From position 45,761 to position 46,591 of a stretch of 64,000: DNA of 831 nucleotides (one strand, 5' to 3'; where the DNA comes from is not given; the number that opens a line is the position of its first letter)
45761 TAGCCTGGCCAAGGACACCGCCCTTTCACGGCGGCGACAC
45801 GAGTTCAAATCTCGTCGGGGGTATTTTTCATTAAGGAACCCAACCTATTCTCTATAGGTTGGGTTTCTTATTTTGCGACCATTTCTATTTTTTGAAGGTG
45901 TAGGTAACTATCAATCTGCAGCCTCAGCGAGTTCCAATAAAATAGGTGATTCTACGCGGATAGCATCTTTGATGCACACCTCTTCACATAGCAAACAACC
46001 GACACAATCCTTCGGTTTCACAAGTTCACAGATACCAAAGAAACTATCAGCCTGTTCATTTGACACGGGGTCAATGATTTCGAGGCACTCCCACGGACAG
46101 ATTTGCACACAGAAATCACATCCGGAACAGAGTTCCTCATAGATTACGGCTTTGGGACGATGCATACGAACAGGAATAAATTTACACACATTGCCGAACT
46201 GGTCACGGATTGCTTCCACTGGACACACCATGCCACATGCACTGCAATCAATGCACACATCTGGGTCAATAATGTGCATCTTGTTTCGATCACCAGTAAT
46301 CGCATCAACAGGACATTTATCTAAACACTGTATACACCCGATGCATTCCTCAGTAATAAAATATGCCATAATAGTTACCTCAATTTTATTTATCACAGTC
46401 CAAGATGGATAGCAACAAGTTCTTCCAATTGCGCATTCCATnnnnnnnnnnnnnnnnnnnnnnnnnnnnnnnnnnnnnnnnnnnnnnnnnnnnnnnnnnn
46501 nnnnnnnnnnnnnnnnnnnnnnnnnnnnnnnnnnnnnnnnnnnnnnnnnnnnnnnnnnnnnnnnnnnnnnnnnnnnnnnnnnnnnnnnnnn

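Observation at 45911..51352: Tandem paralogous 800-aa proteins with no signal peptide, one active and one dead thioredoxin fold, and a poly-ferredoxin neighbour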

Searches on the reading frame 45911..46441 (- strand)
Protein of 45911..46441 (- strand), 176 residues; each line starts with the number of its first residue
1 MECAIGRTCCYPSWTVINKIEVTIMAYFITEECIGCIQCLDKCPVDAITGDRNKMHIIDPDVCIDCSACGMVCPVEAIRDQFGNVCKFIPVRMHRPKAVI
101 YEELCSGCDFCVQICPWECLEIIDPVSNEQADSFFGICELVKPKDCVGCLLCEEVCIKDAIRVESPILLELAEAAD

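Call 3: search_protein_families(library=pfam, proteins=[window:45911-46441:-], max_evalue=0.01)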
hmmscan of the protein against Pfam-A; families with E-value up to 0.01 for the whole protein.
window:45911-46441:- (176 aa): 13 families
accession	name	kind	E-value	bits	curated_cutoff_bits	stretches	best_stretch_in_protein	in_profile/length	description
PF00037.32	Fer4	-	5.4e-21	73.9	21.1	4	57-79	2-24/24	4Fe-4S binding domain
PF14697.11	Fer4_21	-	2.3e-18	66.5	35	4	31-78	6-57/59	4Fe-4S dicluster domain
PF12838.12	Fer4_7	-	7.7e-15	55.5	27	2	33-77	2-52/52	4Fe-4S dicluster domain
PF13484.11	Fer4_16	-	6.7e-12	46.4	30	2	63-117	2-65/66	4Fe-4S double cluster binding domain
PF12797.12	Fer4_2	-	6.7e-11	41.8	24.5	1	56-75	3-22/22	4Fe-4S binding domain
PF13237.11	Fer4_10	-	7e-11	42.3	25.5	3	27-74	3-53/53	4Fe-4S dicluster domain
PF12837.12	Fer4_6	-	8.9e-09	35.3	25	1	58-78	4-24/24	4Fe-4S binding domain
PF13187.11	Fer4_9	-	1.5e-08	35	27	2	32-78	1-52/52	4Fe-4S dicluster domain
PF25160.1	LdpA_Fe-S-bd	-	1.2e-06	28.7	27.6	2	39-80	9-45/49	LdpA Fe-S cluster-binding domain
PF13183.11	Fer4_8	-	4.4e-05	24.4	27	0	31-55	3-27/68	4Fe-4S dicluster domain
PF12800.12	Fer4_4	-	0.0005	20.6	24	0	30-45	1-16/17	4Fe-4S binding domain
PF12798.12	Fer4_3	-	0.0012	19.9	27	0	146-160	1-15/15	4Fe-4S binding domain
PF17179.9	Fer4_22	-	0.0026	19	27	0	17-46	66-94/95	4Fe-4S dicluster domain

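Call 25: search_protein_families(library=ncbifam, proteins=[window:45911-46369:-], max_evalue=0.01)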
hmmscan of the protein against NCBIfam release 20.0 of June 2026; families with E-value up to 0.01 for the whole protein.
window:45911-46369:- (152 aa): 84 families (the best 25 are shown)
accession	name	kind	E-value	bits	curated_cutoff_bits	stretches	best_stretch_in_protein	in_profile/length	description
TIGR01944.1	rnfB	subfamily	7.9e-20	71.2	68.7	2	2-55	108-161/190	RnfABCDGE type electron transport complex subunit B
NF058577.1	FdxA_fam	equivalog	9.1e-19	67.4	65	1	1-53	1-52/52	4Fe-4S ferredoxin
NF040864.1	HgcB_ferredoxin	equivalog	8.9e-17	60.7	99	2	5-63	12-70/93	mercury methylation ferredoxin HgcB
NF005415.0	PRK06991.1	equivalog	5.5e-16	59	281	2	6-54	84-132/284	electron transport complex subunit RsxB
NF003475.0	PRK05113.1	equivalog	1.9e-15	57.2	203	2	2-55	108-161/190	electron transport complex subunit RsxB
NF042909.1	FMH_DH_FwdF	exception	1.9e-15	56.8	375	3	33-139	221-313/336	tungsten-dependent formylmethanofuran dehydrogenase subunit FwdF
NF006446.0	PRK08764.1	equivalog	5.6e-15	55.5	220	2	2-55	81-134/139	Rnf electron transport complex subunit RnfB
NF045874.1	Vhu_polyferre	exception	1.7e-14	53.4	600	1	5-140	126-246/381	F420-non-reducing hydrogenase associated-polyferredoxin VhuB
NF045490.1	FdxA_Protbact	equivalog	9.1e-13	48.4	135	1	1-57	1-58/104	ferredoxin FdxA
NF045480.1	FdxA_Actino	equivalog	1.1e-12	48.2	125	1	1-54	1-55/107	ferredoxin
NF005504.0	PRK07118.1-3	equivalog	7.2e-12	45.3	437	2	7-56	219-267/293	Fe-S cluster domain-containing protein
NF038196.1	ferrodoxin_EFR1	subfamily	9.8e-12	45.4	75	1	4-55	181-230/242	EFR1 family ferrodoxin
TIGR04105.1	FeFe_hydrog_B1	subfamily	7.6e-11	41.3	450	1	2-56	106-161/462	monomeric [FeFe] hydrogenase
NF043039.1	HgcAB_like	equivalog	1.2e-10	41.6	285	2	6-55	299-350/350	HgcAB-like fusion protein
TIGR02179.1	PorD_KorD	subfamily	1.2e-10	41.3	60.05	2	6-55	24-73/78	2-oxoacid:acceptor oxidoreductase, delta subunit, pyruvate/2-ketoisovalerate family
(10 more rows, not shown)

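Call 51: list_cluster_members(proteins=[P0122, P0125, P0131, P0139, P0166, P0001, window:45911-46369:-])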
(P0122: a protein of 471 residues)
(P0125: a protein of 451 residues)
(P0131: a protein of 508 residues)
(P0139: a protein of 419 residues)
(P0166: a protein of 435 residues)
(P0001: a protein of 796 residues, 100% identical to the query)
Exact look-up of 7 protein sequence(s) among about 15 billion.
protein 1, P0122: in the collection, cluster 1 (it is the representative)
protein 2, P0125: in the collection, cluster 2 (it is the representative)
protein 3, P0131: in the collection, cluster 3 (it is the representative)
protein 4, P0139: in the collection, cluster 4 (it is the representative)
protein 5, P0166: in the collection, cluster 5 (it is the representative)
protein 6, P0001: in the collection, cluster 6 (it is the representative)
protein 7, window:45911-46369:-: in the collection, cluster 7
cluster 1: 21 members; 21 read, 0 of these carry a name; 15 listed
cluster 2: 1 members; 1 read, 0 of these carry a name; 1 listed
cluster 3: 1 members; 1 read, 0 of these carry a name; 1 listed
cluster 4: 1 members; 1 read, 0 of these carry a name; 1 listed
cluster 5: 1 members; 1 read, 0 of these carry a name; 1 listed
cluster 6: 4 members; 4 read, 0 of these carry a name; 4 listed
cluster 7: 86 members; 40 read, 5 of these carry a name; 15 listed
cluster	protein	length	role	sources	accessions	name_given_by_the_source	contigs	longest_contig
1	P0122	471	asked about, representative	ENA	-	-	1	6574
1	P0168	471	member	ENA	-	-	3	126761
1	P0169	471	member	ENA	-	-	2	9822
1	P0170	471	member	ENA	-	-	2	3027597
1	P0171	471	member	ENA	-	-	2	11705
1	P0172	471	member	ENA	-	-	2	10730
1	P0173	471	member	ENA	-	-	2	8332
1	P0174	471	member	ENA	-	-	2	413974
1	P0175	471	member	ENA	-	-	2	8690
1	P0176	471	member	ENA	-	-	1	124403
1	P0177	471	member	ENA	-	-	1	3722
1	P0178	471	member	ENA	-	-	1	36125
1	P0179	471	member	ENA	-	-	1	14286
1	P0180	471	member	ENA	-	-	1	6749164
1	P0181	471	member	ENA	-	-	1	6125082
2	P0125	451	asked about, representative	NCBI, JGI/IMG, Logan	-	-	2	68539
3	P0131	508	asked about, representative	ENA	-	-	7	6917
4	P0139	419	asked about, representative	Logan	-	-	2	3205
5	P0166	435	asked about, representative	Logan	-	-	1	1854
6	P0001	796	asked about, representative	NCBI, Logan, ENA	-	-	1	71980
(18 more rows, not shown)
